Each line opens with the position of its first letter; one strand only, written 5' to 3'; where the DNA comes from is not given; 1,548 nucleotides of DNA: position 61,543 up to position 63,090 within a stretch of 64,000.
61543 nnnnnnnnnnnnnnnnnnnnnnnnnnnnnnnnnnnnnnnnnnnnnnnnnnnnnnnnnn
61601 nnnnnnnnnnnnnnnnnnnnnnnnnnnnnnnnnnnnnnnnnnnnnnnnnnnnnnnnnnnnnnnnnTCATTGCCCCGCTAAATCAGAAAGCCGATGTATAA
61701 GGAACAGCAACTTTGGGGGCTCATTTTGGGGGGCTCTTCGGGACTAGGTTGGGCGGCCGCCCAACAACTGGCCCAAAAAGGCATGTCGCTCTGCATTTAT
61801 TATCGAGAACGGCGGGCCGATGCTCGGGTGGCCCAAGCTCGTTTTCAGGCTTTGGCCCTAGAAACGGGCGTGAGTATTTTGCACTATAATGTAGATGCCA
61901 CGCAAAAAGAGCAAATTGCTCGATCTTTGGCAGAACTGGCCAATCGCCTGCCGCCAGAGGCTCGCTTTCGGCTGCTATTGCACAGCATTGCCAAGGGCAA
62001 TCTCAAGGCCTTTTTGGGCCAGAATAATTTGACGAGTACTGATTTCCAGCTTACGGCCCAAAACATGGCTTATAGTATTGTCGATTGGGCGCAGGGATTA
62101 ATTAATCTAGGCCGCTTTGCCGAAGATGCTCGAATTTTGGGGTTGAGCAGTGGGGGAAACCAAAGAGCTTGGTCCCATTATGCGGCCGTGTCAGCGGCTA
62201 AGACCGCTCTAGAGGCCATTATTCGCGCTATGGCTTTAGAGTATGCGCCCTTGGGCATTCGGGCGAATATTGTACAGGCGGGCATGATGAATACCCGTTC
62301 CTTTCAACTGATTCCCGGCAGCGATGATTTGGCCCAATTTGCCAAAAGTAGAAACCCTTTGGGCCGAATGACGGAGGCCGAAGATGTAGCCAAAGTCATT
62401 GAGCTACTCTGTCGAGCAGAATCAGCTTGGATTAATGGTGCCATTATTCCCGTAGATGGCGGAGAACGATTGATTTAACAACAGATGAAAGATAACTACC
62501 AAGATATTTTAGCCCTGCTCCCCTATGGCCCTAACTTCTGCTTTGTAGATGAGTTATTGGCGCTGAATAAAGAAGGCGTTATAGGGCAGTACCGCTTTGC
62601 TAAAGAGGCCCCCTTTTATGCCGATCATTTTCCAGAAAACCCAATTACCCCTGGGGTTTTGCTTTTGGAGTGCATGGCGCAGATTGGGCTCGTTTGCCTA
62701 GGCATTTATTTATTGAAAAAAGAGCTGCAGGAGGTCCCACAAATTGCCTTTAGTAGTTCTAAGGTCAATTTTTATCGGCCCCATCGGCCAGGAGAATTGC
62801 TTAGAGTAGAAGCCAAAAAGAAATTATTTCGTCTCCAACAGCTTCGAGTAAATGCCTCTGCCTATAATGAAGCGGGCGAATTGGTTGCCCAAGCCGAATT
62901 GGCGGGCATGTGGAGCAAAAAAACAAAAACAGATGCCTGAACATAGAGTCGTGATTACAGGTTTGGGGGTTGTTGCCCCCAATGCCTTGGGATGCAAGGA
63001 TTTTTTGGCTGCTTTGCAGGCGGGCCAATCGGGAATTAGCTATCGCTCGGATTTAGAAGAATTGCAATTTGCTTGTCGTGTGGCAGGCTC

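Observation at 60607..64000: Start of a biosynthetic locus: type III PKS followed by FabI-like reductase, FabZ-like dehydratase and KAS (continues beyond the window)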

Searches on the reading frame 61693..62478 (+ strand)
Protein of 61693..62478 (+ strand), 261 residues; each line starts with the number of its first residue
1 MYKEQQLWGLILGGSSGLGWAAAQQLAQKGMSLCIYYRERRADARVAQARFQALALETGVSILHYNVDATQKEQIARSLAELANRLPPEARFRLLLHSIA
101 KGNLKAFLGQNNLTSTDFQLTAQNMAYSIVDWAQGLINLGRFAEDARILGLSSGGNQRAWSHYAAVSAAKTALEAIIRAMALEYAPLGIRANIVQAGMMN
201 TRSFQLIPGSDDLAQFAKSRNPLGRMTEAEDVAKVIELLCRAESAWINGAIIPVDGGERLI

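Call 4: search_protein_families(library=pfam, proteins=[window:61693-62475:+])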
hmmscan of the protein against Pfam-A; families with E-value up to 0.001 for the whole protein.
window:61693-62475:+ (261 aa): 4 families
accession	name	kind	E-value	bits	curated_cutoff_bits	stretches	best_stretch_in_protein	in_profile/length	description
PF13561.12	adh_short_C2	-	1.6e-44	152.7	27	1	16-257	6-234/236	Enoyl-(Acyl carrier protein) reductase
PF00106.31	adh_short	-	7e-19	68.5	26.6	1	10-204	4-187/195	short chain dehydrogenase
PF08659.16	KR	-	2.8e-07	31.1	22.6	1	10-88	4-81/180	KR domain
PF23441.1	SDR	-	0.00044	20.2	27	0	158-257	155-254/258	SDR-like rossmann domain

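Call 5: search_protein_families(library=ncbifam, proteins=[window:61693-62475:+], max_evalue=0.001)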
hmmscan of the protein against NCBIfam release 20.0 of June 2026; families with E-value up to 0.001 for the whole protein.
window:61693-62475:+ (261 aa): 198 families (the best 25 are shown)
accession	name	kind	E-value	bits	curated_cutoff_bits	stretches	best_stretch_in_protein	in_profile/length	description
NF005975.0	PRK08063.1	equivalog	8.2e-39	133.4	328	1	8-260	6-248/250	enoyl-[acyl-carrier-protein] reductase FabL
NF005559.1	PRK07231.1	subfamily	2.5e-27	95.9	215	1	10-258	8-247/249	glucose 1-dehydrogenase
NF047420.2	EF_P_mod_YmfI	equivalog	3e-27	95.9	238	1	10-257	3-234/236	elongation factor P 5-aminopentanone reductase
NF009466.0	PRK12826.1-2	subfamily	5.3e-24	85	222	1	10-259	7-245/248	3-oxoacyl-ACP reductase FabG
NF005067.0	PRK06484.1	equivalog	1.9e-23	82.8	713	1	10-257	13-250/524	short chain dehydrogenase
NF052558.1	MBtsdlDhBudC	equivalog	2.5e-23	82.9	270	1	10-258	7-241/250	meso-2,3-butanediol dehydrogenase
NF009468.0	PRK12826.1-4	equivalog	4.3e-23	82.3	318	1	10-260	11-249/256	SDR family oxidoreductase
NF009384.0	PRK12743.1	equivalog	5e-23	81.6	264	1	8-258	8-247/258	SDR family oxidoreductase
NF005449.0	PRK07041.1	equivalog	2.1e-22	80.2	257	1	10-260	11-239/240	SDR family oxidoreductase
TIGR01830.1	3oxo_ACP_reduc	equivalog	3.4e-22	79.3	297.75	2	164-257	146-237/239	3-oxoacyl-[acyl-carrier-protein] reductase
NF004791.0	PRK06138.1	equivalog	5.3e-22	78.3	312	1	10-258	9-249/252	SDR family oxidoreductase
NF005717.0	PRK07533.1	equivalog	6.7e-22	78.4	337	1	16-259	23-256/259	enoyl-ACP reductase FabI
NF053701.1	CsHdxCHCADhChcB2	equivalog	8.6e-22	77.8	350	1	10-257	7-241/245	cis-4-hydroxycyclohexanecarboxylate dehydrogenase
NF006369.1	PRK08594.1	equivalog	1.4e-21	77.1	370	1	18-258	20-252/256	enoyl-ACP reductase FabI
NF006267.0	PRK08416.1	equivalog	2.3e-21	76.6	369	1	146-258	145-257/260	enoyl-ACP reductase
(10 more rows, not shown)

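Call 19: search_solved_structures(query=window:61693-62475:+, max_evalue=1e-10, show_alignments=1)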
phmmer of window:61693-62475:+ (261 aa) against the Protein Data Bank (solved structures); distinct sequences matched with E-value up to 1e-10: 93 (the best 60 are shown).
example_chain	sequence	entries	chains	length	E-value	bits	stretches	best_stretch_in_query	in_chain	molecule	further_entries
3oic_A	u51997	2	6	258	1.6e-23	87.1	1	4-260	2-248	Enoyl-[acyl-carrier-protein] reductase [NADPH]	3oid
5koi_A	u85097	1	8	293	5e-17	65.8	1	9-260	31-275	Enoyl-[acyl-carrier-protein] reductase [NADH]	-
8ij6_A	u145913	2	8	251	7.3e-16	62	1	9-259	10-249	Putative short-chain dehydrogenases/reductase family protein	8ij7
8jtp_A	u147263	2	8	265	1.7e-15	60.7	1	17-258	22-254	Enoyl-[acyl-carrier-protein] reductase [NADH]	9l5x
3pjd_A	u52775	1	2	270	3.8e-15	59.6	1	17-258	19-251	Enoyl-[acyl-carrier-protein] reductase [NADH]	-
3icc_A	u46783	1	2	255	5.3e-15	59.1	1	9-258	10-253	Putative 3-oxoacyl-(acyl carrier protein) reductase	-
3pje_A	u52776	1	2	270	6.1e-15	59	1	17-258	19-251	Enoyl-[acyl-carrier-protein] reductase [NADH]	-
8ij8_A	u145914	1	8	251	6.9e-15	58.8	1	9-259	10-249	Putative short-chain dehydrogenases/reductase family protein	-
1d8a_A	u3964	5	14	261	7.8e-15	58.6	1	17-258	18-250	ENOYL-[ACYL-CARRIER-PROTEIN] REDUCTASE | ENOYL ACYL CARRIER PROTEIN REDUCTASE | PROTEIN (ENOYL-[ACYL-CARRIER PROTEIN] REDUCTASE)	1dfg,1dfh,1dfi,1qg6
1c14_A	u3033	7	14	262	7.9e-15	58.6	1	17-258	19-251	ENOYL REDUCTASE | ENOYL-[ACYL-CARRIER-PROTEIN] REDUCTASE [NADH] | enoyl-[acyl-carrier-protein] reductase, NADH-dependent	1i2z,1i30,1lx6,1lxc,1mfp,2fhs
1qsg_A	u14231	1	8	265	8.2e-15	58.5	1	17-258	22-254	ENOYL-[ACYL-CARRIER-PROTEIN] REDUCTASE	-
7um8_A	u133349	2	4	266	8.3e-15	58.5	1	17-258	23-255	Enoyl-[acyl-carrier-protein] reductase [NADH] FabI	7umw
4cv2_A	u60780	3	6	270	8.8e-15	58.4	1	17-258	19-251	ENOYL-[ACYL-CARRIER-PROTEIN] REDUCTASE [NADH]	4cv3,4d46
8ijg_A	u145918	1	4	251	9e-15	58.4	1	9-259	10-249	Putative short-chain dehydrogenases/reductase family protein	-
3pjf_A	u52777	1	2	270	9e-15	58.4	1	17-258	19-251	Enoyl-[acyl-carrier-protein] reductase [NADH]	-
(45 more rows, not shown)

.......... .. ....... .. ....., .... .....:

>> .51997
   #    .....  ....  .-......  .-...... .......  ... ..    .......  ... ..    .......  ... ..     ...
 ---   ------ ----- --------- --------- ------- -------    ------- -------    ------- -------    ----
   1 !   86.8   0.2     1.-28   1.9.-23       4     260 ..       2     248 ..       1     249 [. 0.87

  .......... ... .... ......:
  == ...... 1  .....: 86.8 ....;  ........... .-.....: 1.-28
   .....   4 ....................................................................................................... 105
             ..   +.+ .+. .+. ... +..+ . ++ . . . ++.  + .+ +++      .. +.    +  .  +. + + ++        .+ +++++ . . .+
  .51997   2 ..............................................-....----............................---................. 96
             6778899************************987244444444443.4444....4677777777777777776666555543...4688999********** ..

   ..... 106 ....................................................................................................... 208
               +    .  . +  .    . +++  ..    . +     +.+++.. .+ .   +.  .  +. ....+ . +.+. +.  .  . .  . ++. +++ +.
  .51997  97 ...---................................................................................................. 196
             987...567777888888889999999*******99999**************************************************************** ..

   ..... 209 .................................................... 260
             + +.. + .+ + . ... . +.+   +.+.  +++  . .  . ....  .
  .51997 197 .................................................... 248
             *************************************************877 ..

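Call 32: search_protein_families(library=pfam, proteins=[L006:12324-13610:+], max_evalue=0.01)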
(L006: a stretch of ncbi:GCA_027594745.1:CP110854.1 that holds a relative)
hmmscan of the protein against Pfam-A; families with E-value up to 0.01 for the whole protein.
L006:12324-13610:+ (428 aa): 2 families
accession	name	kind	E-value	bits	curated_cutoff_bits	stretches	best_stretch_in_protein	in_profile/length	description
PF00109.32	ketoacyl-synt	-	7.5e-26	91.7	20.8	1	5-253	2-251/252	Beta-ketoacyl synthase, N-terminal domain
PF02801.28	Ketoacyl-synt_C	-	1.6e-24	86.6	20.8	1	262-378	1-118/119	Beta-ketoacyl synthase, C-terminal domain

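Call 42: search_protein_families(library=ncbifam, proteins=[L006:12324-13610:+], max_evalue=0.00001)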
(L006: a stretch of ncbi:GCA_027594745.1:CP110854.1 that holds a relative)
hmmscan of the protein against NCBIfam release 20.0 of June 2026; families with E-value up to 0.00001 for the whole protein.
L006:12324-13610:+ (428 aa): 19 families
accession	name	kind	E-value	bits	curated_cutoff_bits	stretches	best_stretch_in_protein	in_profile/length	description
TIGR03150.1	fabF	equivalog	1e-75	255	493.75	1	5-422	1-406/407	beta-ketoacyl-ACP synthase II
NF005589.0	PRK07314.1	subfamily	2.3e-72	244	387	1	2-425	1-412/413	beta-ketoacyl-ACP synthase II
NF005935.0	PRK07967.1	equivalog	9.2e-68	228.9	630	1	5-426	2-405/406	beta-ketoacyl-ACP synthase I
NF004970.0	PRK06333.1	subfamily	2.1e-65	221.3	525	1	2-426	1-423/424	beta-ketoacyl-ACP synthase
NF005490.0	PRK07103.1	equivalog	9.2e-59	199.5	445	1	3-424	2-412/414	polyketide beta-ketoacyl:acyl carrier protein synthase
NF006587.0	PRK09116.1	equivalog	1.7e-52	178.5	470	1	5-426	2-408/408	beta-ketoacyl-ACP synthase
NF006274.0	PRK08439.1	equivalog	2e-51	175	621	1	5-424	2-405/406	beta-ketoacyl-ACP synthase II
NF006434.0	PRK08722.1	equivalog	4.8e-50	170.6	759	1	2-424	1-413/414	beta-ketoacyl-ACP synthase II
NF005076.0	PRK06501.1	equivalog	1.8e-48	165.5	629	1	7-424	13-422/425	beta-ketoacyl-ACP synthase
NF005916.1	PRK07910.1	equivalog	1.9e-40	139.1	560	1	6-424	13-417/418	KasA/KasB family beta-ketoacyl-ACP synthase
NF058662.1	cispenta_AmcF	equivalog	3.2e-33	115.2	325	1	166-423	124-368/369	cispentacin biosynthesis acyltransferase subunit AmcF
NF004618.0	PRK05952.1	equivalog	4.3e-29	101.6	455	1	157-423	133-381/384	beta-ketoacyl-ACP synthase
NF045894.1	PKS_plus_SDR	equivalog_domain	6e-28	97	1740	1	142-386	144-384/1515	type I polyketide synthase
NF040607.1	mycolic_Pks13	equivalog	6.6e-27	93.4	2100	1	169-386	269-483/1680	polyketide synthase Pks13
NF006618.0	PRK09185.1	subfamily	1.1e-22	80.6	407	1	143-424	133-392/394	beta-ketoacyl-ACP synthase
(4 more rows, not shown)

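Call 52: find_encoding_contigs(protein=window:61693-62478:+, flank=10000, max_places=3)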
Protein window:61693-62478:+ (261 aa): no gene with exactly this product is on record in the collection.

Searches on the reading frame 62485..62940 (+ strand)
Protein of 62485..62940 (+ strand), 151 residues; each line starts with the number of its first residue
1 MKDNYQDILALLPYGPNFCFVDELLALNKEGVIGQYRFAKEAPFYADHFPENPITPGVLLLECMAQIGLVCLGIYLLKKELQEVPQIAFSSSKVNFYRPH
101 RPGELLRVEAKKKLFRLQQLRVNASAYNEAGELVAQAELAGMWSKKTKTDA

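Call 4: search_protein_families(library=pfam, proteins=[window:62485-62937:+])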
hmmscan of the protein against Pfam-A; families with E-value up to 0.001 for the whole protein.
window:62485-62937:+ (151 aa): 1 family
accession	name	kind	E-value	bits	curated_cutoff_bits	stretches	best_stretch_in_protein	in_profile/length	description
PF07977.19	FabA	-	1.7e-12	47.6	23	1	13-123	2-124/138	FabA-like domain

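Call 5: search_protein_families(library=ncbifam, proteins=[window:62485-62937:+], max_evalue=0.001)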
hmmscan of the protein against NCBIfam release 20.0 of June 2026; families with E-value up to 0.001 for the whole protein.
window:62485-62937:+ (151 aa): 5 families
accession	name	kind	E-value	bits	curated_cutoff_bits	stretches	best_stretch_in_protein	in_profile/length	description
NF009667.0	PRK13188.1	equivalog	5.4e-19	68.2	465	1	6-146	324-462/464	bifunctional UDP-3-O-[3-hydroxymyristoyl] N-acetylglucosamine deacetylase/3-hydroxyacyl-ACP dehydratase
TIGR01750.1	fabZ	equivalog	1e-18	67.6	155.15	1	6-141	4-139/141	3-hydroxyacyl-ACP dehydratase FabZ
NF000582.1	PRK00006.1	equivalog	1e-18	67.6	113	1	5-140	2-134/137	3-hydroxyacyl-ACP dehydratase FabZ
NF003509.0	PRK05174.1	equivalog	0.00081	19.2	124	1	29-97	52-115/172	bifunctional 3-hydroxydecanoyl-ACP dehydratase/trans-2-decenoyl-ACP isomerase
NF058663.1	cispen_cyc_AmcE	equivalog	0.00089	19.3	140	1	44-129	46-129/153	cispentacin biosynthesis cyclizing decarboxylase AmcE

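Call 21: find_encoding_contigs(protein=window:62485-62940:+, flank=10000, max_places=3)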
Protein window:62485-62940:+ (151 aa): no gene with exactly this product is on record in the collection.

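Call 32: search_protein_families(library=pfam, proteins=[L006:12324-13610:+], max_evalue=0.01)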
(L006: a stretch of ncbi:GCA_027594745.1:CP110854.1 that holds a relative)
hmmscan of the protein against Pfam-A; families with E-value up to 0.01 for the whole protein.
L006:12324-13610:+ (428 aa): 2 families
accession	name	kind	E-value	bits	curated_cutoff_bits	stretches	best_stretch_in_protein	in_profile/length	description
PF00109.32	ketoacyl-synt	-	7.5e-26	91.7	20.8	1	5-253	2-251/252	Beta-ketoacyl synthase, N-terminal domain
PF02801.28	Ketoacyl-synt_C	-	1.6e-24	86.6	20.8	1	262-378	1-118/119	Beta-ketoacyl synthase, C-terminal domain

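Call 42: search_protein_families(library=ncbifam, proteins=[L006:12324-13610:+], max_evalue=0.00001)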
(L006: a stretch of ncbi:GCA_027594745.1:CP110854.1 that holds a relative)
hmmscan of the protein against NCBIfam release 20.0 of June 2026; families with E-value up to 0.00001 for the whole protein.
L006:12324-13610:+ (428 aa): 19 families
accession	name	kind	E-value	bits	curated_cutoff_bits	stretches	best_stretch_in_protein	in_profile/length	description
TIGR03150.1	fabF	equivalog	1e-75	255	493.75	1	5-422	1-406/407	beta-ketoacyl-ACP synthase II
NF005589.0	PRK07314.1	subfamily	2.3e-72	244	387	1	2-425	1-412/413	beta-ketoacyl-ACP synthase II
NF005935.0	PRK07967.1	equivalog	9.2e-68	228.9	630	1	5-426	2-405/406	beta-ketoacyl-ACP synthase I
NF004970.0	PRK06333.1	subfamily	2.1e-65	221.3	525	1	2-426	1-423/424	beta-ketoacyl-ACP synthase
NF005490.0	PRK07103.1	equivalog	9.2e-59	199.5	445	1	3-424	2-412/414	polyketide beta-ketoacyl:acyl carrier protein synthase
NF006587.0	PRK09116.1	equivalog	1.7e-52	178.5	470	1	5-426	2-408/408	beta-ketoacyl-ACP synthase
NF006274.0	PRK08439.1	equivalog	2e-51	175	621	1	5-424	2-405/406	beta-ketoacyl-ACP synthase II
NF006434.0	PRK08722.1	equivalog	4.8e-50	170.6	759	1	2-424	1-413/414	beta-ketoacyl-ACP synthase II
NF005076.0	PRK06501.1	equivalog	1.8e-48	165.5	629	1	7-424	13-422/425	beta-ketoacyl-ACP synthase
NF005916.1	PRK07910.1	equivalog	1.9e-40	139.1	560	1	6-424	13-417/418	KasA/KasB family beta-ketoacyl-ACP synthase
NF058662.1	cispenta_AmcF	equivalog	3.2e-33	115.2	325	1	166-423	124-368/369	cispentacin biosynthesis acyltransferase subunit AmcF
NF004618.0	PRK05952.1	equivalog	4.3e-29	101.6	455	1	157-423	133-381/384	beta-ketoacyl-ACP synthase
NF045894.1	PKS_plus_SDR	equivalog_domain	6e-28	97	1740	1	142-386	144-384/1515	type I polyketide synthase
NF040607.1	mycolic_Pks13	equivalog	6.6e-27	93.4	2100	1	169-386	269-483/1680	polyketide synthase Pks13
NF006618.0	PRK09185.1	subfamily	1.1e-22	80.6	407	1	143-424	133-392/394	beta-ketoacyl-ACP synthase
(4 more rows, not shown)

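Call 72: search_solved_structures(query=window:62485-62937:+, max_evalue=0.00001)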
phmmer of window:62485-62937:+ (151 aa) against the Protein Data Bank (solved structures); distinct sequences matched with E-value up to 0.00001: 20.
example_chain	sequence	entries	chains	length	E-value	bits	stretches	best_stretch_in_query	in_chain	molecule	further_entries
7qv0_A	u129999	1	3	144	5e-12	49.3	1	4-110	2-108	Beta-hydroxyacyl-(Acyl-carrier-protein) dehydratase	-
8ayb_A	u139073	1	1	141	5.1e-12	49.3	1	4-110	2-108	Beta-hydroxyacyl-(Acyl-carrier-protein) dehydratase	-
1u1z_A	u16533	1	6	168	6.7e-12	48.9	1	7-111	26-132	(3R)-hydroxymyristoyl-[acyl carrier protein] dehydratase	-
4zw0_A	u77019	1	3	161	1.4e-11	47.8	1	7-147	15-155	3-hydroxyacyl-[acyl-carrier-protein] dehydratase FabZ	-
8ayc_A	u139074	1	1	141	1.7e-11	47.6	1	4-110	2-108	Beta-hydroxyacyl-(Acyl-carrier-protein) dehydratase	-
8ayi_A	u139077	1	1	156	5.7e-11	45.9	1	4-110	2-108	Beta-hydroxyacyl-(Acyl-carrier-protein) dehydratase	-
3d6x_A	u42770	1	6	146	1.4e-10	44.6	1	7-142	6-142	(3R)-hydroxymyristoyl-[acyl-carrier-protein] dehydratase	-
1z6b_A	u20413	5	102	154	6.6e-10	42.4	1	5-116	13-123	fatty acid synthesis protein | Beta-hydroxyacyl-ACP dehydratase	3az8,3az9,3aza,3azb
6ihc_A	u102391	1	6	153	8.7e-10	42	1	6-144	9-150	3-hydroxyacyl-[acyl-carrier-protein] dehydratase FabZ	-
2glv_A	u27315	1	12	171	1.3e-09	41.5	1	6-144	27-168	(3R)-hydroxymyristoyl-acyl carrier protein dehydratase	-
6n3p_A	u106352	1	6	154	2e-09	40.8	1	6-119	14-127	3-hydroxyacyl-[acyl-carrier-protein] dehydratase FabZ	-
1zhg_A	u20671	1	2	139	3e-09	40.2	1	7-116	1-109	beta hydroxyacyl-acyl carrier protein dehydratase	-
8ayd_AA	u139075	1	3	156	3.3e-09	40.1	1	5-111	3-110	3-hydroxyacyl-[acyl-carrier-protein] dehydratase FabZ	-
5bux_A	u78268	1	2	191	4e-09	39.9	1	5-136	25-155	3-hydroxyacyl-[acyl-carrier-protein] dehydratase FabZ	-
5buw_A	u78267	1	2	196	4.3e-09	39.8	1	5-136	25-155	3-hydroxyacyl-[acyl-carrier-protein] dehydratase FabZ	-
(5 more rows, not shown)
